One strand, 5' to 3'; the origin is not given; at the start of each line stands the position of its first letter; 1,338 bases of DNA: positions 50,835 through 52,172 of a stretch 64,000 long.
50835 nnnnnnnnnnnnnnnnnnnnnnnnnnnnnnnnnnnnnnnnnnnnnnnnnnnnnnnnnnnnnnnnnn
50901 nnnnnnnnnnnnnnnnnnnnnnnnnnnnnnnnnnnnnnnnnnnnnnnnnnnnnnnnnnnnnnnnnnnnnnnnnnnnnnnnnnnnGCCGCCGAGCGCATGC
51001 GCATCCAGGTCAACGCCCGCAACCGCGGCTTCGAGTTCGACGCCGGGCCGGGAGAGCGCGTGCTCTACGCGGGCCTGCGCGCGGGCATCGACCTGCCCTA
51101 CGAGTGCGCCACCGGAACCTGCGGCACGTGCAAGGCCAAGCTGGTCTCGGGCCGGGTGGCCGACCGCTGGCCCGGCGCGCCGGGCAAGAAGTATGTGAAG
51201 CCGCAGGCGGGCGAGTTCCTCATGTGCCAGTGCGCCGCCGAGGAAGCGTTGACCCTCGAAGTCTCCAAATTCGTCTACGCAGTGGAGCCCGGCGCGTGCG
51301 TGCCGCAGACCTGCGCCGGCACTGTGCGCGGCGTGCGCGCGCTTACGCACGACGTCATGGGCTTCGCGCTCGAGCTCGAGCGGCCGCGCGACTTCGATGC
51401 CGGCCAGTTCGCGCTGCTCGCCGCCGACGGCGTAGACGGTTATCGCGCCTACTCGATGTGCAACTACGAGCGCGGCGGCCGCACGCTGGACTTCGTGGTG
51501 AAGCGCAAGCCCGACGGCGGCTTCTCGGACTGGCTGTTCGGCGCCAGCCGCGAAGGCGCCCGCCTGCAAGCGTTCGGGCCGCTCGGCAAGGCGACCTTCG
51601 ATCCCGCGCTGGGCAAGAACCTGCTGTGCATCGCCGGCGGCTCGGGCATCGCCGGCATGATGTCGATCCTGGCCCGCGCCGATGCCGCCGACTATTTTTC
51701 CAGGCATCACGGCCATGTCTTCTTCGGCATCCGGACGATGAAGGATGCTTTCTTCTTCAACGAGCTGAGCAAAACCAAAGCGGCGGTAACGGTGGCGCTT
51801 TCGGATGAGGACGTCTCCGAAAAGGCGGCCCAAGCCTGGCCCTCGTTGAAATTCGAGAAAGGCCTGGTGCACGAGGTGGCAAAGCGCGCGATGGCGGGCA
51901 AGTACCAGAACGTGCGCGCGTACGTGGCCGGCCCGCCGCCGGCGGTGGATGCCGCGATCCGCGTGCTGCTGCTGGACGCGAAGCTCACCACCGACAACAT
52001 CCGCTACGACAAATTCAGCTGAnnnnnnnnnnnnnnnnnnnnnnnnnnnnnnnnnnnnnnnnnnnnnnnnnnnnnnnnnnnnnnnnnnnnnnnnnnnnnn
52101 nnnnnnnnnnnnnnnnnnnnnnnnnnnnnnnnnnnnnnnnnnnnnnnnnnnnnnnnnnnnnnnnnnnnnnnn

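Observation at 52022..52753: Rieske-type ferredoxin covalently fused to a ligand-binding-like domain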

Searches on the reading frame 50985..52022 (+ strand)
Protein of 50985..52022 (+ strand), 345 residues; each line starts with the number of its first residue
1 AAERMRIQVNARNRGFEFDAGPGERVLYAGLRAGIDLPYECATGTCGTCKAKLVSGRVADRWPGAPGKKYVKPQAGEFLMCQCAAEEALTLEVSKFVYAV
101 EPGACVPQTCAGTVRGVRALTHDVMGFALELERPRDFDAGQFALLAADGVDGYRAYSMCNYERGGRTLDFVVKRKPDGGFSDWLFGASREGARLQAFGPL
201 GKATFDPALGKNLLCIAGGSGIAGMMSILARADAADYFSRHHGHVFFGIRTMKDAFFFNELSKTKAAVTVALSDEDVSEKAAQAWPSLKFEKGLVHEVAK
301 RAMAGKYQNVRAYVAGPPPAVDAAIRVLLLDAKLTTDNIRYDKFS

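Call 3: search_protein_families(library=pfam, proteins=[window:50985-52022:+], max_evalue=0.01)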
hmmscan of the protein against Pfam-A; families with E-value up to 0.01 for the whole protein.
window:50985-52022:+ (345 aa): 3 families
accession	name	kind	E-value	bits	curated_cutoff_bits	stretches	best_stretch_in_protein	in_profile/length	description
PF00111.32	Fer2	-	3.5e-14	52.9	21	1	13-85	5-76/77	2Fe-2S iron-sulfur cluster binding domain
PF00970.30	FAD_binding_6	-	2.2e-08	34.8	21.1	1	114-204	4-98/99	Oxidoreductase FAD-binding domain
PF00175.26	NAD_binding_1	-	2.9e-07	31.6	22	1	216-323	2-106/109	Oxidoreductase NAD-binding domain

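Call 4: search_protein_families(library=ncbifam, proteins=[window:50985-52022:+], max_evalue=0.01)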
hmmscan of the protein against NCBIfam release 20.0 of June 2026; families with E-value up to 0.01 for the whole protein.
window:50985-52022:+ (345 aa): 21 families
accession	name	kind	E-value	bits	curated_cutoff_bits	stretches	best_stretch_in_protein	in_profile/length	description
NF045803.1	MethMoxFADbindMmoC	equivalog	2.8e-37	128.3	500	1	14-344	12-340/343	aromatic/alkene monooxygenase hydroxylase FAD-binding subunit MmoC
NF040810.1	BenC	equivalog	4.5e-37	128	430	1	20-345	17-331/333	benzoate 1,2-dioxygenase electron transfer component BenC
NF008822.0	PRK11872.1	equivalog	5.9e-31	107.7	402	1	19-344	18-335/341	anthranilate 1,2-dioxygenase electron transfer component AntC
TIGR02160.1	PA_CoA_Oxy5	hypoth_equivalog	4e-26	91.6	420.8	2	114-344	6-241/352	1,2-phenylacetyl-CoA epoxidase subunit PaaE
NF058606.1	GlBtMonoRdsGbcB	equivalog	1.4e-19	70.2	500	2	117-333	19-236/362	glycine betaine monooxygenase reductase subunit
NF004317.0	PRK05713.1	equivalog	6.8e-19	68.2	338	1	24-264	17-244/312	iron-sulfur-binding ferredoxin reductase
NF007964.0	PRK10684.1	equivalog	1e-14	54.2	383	1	117-275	17-177/333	NADH oxidoreductase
NF009805.0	PRK13289.1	equivalog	5.3e-13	48.7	432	1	137-344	185-392/399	NO-inducible flavohemoprotein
TIGR01941.1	nqrF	equivalog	1.8e-12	46.9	295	2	146-344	199-403/405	NADH:ubiquinone reductase (Na(+)-transporting) subunit F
NF005963.0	PRK08051.1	equivalog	9.6e-12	44.7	230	1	110-344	4-230/233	NAD(P)H-flavin reductase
NF006220.0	PRK08345.1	subfamily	1.4e-09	37.6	395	1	130-339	36-246/294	cytochrome-c3 hydrogenase subunit gamma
NF000796.0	PRK00054.1-1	equivalog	4.1e-08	32.8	224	1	116-272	10-147/254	dihydroorotate dehydrogenase electron transfer subunit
TIGR02008.1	fdx_plant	subfamily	2.3e-07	30.5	81.15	1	17-59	16-58/97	ferredoxin [2Fe-2S]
NF007985.1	PRK10713.1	equivalog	4.1e-07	29.5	75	1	33-92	26-80/81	class I ribonucleotide reductase maintenance protein YfaE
NF052252.1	flav_redu_LuxG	exception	1.1e-06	28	340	1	112-344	3-229/232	flavin mononucleotide reductase LuxG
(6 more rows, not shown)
